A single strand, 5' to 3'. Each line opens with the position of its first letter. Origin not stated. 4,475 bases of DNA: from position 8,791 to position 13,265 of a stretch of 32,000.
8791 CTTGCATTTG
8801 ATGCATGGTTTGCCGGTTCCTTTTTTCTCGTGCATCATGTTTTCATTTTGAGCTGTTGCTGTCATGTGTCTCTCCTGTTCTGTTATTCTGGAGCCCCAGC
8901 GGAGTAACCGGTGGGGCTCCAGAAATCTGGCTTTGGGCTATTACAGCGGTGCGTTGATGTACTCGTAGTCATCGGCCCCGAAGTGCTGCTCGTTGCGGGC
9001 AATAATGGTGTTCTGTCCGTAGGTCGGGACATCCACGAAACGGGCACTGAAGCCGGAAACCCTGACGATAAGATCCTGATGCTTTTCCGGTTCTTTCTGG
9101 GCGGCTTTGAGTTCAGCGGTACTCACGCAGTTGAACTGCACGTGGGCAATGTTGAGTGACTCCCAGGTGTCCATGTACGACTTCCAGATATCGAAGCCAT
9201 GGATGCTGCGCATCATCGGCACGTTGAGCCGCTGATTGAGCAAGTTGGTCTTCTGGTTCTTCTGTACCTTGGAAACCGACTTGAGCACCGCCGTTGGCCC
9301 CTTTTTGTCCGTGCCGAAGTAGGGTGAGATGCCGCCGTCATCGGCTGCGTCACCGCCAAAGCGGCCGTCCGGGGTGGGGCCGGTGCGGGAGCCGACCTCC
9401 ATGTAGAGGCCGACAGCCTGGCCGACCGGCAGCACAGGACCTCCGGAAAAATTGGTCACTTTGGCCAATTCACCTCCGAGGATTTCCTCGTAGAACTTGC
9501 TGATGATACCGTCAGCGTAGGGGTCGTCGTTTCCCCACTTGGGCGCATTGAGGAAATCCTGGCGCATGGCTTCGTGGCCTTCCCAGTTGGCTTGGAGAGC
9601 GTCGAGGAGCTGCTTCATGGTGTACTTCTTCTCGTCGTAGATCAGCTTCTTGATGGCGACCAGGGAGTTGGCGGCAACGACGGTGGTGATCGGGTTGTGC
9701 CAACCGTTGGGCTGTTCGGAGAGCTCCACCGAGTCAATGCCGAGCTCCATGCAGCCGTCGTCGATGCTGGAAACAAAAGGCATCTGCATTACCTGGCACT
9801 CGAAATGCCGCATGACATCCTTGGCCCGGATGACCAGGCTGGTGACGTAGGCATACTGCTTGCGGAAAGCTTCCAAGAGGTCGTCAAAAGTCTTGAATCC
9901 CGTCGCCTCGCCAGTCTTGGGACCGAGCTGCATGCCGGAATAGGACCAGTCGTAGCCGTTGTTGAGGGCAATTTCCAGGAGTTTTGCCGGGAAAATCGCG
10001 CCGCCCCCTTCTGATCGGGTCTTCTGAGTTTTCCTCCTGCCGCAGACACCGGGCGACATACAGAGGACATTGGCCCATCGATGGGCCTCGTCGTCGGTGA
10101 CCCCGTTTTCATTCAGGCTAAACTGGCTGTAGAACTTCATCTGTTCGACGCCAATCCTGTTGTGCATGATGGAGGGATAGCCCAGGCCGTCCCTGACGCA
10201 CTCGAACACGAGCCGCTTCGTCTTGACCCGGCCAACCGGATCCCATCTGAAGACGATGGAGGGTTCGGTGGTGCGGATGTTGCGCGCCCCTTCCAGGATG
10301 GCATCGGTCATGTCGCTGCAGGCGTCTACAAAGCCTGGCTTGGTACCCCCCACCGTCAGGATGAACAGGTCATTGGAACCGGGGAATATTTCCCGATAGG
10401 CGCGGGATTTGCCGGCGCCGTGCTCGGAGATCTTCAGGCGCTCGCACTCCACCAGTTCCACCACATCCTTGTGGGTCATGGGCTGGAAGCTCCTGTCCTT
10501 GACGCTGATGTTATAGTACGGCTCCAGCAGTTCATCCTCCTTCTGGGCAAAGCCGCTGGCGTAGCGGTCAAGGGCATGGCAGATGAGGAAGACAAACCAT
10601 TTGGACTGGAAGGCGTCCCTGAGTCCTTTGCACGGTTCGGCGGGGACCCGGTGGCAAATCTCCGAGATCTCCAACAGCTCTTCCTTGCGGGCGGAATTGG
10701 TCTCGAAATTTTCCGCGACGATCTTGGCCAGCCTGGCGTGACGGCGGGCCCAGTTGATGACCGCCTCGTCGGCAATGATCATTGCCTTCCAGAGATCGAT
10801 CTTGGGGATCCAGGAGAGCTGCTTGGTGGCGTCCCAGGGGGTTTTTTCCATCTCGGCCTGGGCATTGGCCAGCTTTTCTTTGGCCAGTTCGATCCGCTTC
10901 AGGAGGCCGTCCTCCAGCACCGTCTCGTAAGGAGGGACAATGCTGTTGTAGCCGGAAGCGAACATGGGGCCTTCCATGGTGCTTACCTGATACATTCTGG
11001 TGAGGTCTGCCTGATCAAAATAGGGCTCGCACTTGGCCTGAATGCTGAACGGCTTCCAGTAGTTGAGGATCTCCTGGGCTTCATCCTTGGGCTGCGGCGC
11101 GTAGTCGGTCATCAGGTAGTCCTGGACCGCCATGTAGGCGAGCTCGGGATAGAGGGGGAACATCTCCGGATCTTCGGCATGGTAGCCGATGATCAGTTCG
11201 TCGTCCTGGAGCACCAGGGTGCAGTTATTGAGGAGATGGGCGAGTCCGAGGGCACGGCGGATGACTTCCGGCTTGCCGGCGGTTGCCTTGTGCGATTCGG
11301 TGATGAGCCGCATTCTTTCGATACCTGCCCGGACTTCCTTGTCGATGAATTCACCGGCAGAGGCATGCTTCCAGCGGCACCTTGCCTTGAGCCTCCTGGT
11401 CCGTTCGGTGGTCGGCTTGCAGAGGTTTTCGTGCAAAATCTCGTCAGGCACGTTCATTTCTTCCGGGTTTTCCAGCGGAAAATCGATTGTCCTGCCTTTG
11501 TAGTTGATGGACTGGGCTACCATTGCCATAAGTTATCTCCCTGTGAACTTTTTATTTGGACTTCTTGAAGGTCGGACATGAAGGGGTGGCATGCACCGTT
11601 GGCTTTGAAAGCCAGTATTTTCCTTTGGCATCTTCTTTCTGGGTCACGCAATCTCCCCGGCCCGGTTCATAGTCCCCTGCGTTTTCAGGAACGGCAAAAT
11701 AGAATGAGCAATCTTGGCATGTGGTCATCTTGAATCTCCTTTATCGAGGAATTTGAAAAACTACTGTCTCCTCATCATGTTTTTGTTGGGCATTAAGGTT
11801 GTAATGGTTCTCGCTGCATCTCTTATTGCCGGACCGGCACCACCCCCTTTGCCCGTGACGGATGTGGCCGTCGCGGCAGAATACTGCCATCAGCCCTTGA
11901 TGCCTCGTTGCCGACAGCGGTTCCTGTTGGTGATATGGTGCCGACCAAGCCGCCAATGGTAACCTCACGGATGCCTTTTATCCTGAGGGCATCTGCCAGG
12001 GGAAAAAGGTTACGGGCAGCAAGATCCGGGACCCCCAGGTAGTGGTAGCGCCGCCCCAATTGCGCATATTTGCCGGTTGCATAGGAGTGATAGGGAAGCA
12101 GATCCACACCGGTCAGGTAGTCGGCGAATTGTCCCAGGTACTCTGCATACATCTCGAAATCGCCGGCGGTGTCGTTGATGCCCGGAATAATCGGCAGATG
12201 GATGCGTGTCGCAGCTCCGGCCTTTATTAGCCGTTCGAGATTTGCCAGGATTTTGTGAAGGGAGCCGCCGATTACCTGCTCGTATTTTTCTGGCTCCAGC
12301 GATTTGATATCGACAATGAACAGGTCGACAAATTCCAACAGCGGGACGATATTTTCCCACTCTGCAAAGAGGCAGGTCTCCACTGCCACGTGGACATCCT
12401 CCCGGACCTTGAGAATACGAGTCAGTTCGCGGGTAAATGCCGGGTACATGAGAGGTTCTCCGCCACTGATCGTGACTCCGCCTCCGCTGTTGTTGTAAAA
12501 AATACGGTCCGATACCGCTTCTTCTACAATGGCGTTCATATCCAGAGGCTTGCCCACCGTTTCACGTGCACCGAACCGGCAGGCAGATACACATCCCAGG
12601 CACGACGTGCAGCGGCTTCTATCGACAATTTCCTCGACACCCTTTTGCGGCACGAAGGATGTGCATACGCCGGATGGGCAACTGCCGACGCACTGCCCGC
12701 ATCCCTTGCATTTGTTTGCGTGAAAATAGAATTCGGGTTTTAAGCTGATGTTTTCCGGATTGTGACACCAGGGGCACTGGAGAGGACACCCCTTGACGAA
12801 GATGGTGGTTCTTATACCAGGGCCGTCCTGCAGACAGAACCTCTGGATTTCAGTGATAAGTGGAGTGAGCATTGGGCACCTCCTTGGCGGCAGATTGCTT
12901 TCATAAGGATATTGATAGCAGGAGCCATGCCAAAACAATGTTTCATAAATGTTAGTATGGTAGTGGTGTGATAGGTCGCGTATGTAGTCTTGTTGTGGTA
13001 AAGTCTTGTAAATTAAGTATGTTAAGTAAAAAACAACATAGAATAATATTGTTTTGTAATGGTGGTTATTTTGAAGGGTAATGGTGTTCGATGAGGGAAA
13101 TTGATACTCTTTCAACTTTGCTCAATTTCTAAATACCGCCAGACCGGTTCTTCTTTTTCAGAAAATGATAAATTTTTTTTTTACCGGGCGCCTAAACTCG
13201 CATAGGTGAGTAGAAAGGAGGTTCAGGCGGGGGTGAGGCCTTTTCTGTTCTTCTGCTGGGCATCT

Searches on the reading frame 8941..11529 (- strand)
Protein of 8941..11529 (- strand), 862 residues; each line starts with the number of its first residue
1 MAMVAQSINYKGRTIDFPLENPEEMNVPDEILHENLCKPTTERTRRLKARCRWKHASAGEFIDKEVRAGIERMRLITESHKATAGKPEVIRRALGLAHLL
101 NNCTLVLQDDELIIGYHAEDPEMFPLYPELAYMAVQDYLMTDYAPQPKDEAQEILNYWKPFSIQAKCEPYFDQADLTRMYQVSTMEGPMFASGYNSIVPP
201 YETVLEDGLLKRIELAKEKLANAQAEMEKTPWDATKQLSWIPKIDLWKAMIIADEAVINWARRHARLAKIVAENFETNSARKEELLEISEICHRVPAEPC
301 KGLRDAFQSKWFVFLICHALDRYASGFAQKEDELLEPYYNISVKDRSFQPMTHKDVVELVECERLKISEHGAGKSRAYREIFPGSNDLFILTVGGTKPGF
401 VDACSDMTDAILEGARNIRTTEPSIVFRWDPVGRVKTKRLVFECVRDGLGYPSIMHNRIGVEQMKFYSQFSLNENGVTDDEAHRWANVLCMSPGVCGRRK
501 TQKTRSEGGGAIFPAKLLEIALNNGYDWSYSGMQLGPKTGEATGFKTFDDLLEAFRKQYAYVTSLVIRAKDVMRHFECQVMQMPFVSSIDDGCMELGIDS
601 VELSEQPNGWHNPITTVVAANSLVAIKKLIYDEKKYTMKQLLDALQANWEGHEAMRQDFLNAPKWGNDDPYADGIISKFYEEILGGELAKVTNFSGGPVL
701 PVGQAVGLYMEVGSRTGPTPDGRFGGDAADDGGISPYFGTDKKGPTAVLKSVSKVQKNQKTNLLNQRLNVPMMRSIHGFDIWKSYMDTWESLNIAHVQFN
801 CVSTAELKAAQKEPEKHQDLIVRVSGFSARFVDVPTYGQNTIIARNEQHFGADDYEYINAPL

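Call 5: search_protein_families(library=pfam, proteins=[window:8941-11529:-])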
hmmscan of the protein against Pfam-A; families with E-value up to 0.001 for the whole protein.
window:8941-11529:- (862 aa): 2 families
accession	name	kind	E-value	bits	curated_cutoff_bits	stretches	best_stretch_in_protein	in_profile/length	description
PF02901.20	PFL-like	-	1.4e-158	529.9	24.3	1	41-709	2-643/647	Pyruvate formate lyase-like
PF01228.26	Gly_radical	-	1e-24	87.5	22.2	1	733-832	4-106/106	Glycine radical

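Call 36: search_protein_families(library=ncbifam, proteins=[window:8941-11529:-], max_evalue=0.00001)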
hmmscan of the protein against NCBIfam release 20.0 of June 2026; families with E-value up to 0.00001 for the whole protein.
window:8941-11529:- (862 aa): 10 families
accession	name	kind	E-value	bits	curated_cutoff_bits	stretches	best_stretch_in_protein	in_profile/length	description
TIGR01774.1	PFL2-3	subfamily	1.1e-109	367.9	678.2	1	65-848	17-784/786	formate C-acetyltransferase/glycerol dehydratase family glycyl radical enzyme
NF048011.1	SfplDhtHpsGDes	equivalog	5.9e-102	342.4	1000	1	59-848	31-819/821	(2S)-3-sulfopropanediol dehydratase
NF043068.1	glycl_HYPD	equivalog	1.4e-99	334.2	1100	1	64-850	14-784/784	trans-4-hydroxy-L-proline dehydratase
TIGR04394.1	choline_CutC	equivalog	1.8e-96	324.5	1050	1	60-846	11-784/789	choline trimethylamine-lyase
NF048009.1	SfplDhtHpfGKleb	equivalog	3.1e-96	323.3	1000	1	60-850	34-824/824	(2S)-3-sulfopropanediol dehydratase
NF033718.1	indole_decarb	equivalog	9.6e-84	282.1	1100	3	152-649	166-644/868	indoleacetate decarboxylase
NF007437.0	PRK09983.1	equivalog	1.5e-69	235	1109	1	64-848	15-763/765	formate C-acetyltransferase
NF033715.1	glycyl_HPDL_Lrg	equivalog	3.4e-68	230.3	1150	2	198-650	229-679/901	4-hydroxyphenylacetate decarboxylase large subunit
TIGR01255.1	pyr_form_ly_1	equivalog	7e-10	38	994.2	1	516-845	425-738/744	formate C-acetyltransferase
NF038360.1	rad_fix_GrcA3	exception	1.3e-06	28.4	158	1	787-846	14-73/78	autonomous glycyl radical cofactor GrcA3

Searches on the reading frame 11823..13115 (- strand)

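Call 5: search_protein_families(library=pfam, proteins=[window:11823-13115:-])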
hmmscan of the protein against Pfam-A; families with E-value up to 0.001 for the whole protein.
window:11823-13115:- (430 aa): 8 families
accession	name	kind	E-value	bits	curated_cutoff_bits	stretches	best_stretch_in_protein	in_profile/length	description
PF04055.27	Radical_SAM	-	1.7e-15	58.1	29.5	1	174-315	6-156/166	Radical SAM superfamily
PF13353.11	Fer4_12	-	8e-11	42.8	22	1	97-132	2-37/137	4Fe-4S single cluster domain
PF00037.32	Fer4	-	2.3e-09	37.1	21.1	2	130-150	2-22/24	4Fe-4S binding domain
PF12837.12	Fer4_6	-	5.9e-08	32.7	25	1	133-150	6-23/24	4Fe-4S binding domain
PF12797.12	Fer4_2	-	1.2e-07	31.7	24.5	1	129-148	3-22/22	4Fe-4S binding domain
PF13237.11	Fer4_10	-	1.8e-06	28.2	25.5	1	130-179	3-52/53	4Fe-4S dicluster domain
PF12838.12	Fer4_7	-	6e-06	27.1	27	1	135-183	1-52/52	4Fe-4S dicluster domain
PF13187.11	Fer4_9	-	8.4e-05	23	27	1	135-180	1-48/52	4Fe-4S dicluster domain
